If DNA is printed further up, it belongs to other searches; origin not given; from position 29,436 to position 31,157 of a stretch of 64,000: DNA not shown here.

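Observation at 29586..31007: HepD/MPnS-like bi-cupin: the product (hydroxymethylphosphonate versus methylphosphonate) is not decidable by eye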

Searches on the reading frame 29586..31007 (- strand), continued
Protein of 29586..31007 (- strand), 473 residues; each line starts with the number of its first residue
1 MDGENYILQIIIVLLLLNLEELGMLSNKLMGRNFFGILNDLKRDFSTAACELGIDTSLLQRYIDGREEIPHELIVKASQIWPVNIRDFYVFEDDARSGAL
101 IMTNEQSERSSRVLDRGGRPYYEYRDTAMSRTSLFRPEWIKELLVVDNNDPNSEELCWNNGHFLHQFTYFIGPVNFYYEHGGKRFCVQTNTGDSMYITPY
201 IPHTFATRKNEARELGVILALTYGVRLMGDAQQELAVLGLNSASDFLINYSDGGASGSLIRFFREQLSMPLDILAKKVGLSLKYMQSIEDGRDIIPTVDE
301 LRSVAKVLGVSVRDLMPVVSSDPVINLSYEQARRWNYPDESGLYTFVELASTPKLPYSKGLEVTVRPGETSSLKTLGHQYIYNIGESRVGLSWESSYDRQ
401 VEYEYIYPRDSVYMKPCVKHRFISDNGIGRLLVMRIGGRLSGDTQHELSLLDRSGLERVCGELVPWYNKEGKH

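Call 69: find_encoding_contigs(protein=P0094, flank=10000, max_places=1)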
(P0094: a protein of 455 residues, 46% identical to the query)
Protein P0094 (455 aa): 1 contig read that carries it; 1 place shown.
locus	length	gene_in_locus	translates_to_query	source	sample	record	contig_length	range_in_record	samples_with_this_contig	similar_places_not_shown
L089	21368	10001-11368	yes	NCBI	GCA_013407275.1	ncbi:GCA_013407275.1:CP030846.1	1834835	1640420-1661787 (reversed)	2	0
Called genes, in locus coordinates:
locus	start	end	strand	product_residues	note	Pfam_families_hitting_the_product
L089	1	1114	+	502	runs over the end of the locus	PF05159:Capsule_synth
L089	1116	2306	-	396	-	PF04055:Radical_SAM, PF13186:SPASM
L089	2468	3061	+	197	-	PF13580:SIS_2, PF01380:SIS (weak)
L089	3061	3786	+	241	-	PF00106:adh_short, PF23441:SDR, PF01370:Epimerase (weak), PF08659:KR, PF13561:adh_short_C2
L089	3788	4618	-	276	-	PF03102:NeuB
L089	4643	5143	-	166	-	PF13419:HAD_2 (weak), PF00702:Hydrolase (weak), PF08282:Hydrolase_3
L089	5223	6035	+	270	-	PF01261:AP_endonuc_2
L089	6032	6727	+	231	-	PF01370:Epimerase (weak), PF04321:RmlD_sub_bind (weak), PF13561:adh_short_C2, PF00106:adh_short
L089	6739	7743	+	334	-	PF01408:GFO_IDH_MocA, PF22725:GFO_IDH_MocA_C3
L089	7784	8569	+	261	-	PF02348:CTP_transf_3, PF12804:NTP_transf_3 (weak)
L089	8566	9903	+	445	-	PF00884:Sulfatase, PF01663:Phosphodiest, PF16347:SGSH_C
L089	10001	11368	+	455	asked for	PF12844:HTH_19 (weak), PF13560:HTH_31 (weak), PF01381:HTH_3 (weak)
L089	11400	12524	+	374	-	PF00884:Sulfatase, PF16347:SGSH_C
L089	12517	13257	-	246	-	PF01128:IspD (weak), PF12804:NTP_transf_3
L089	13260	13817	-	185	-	PF02775:TPP_enzyme_C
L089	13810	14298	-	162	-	PF02776:TPP_enzyme_N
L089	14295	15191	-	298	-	PF13714:PEP_mutase, PF00463:ICL (weak)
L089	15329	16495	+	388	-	PF12323:HTH_OrfB_IS605, PF01385:OrfB_IS605, PF07282:Cas12f1-like_TNB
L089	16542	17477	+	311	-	PF00465:Fe-ADH, PF13685:Fe-ADH_2, PF25137:ADH_Fe_C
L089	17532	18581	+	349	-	PF01008:IF-2B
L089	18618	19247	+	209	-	PF01883:FeS_assembly_P, PF05402:PqqD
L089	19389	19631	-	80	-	-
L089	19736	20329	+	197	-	-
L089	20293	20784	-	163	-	-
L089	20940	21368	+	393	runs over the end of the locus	PF00155:Aminotran_1_2, PF00266:Aminotran_5 (faint), PF01041:DegT_DnrJ_EryC1 (weak)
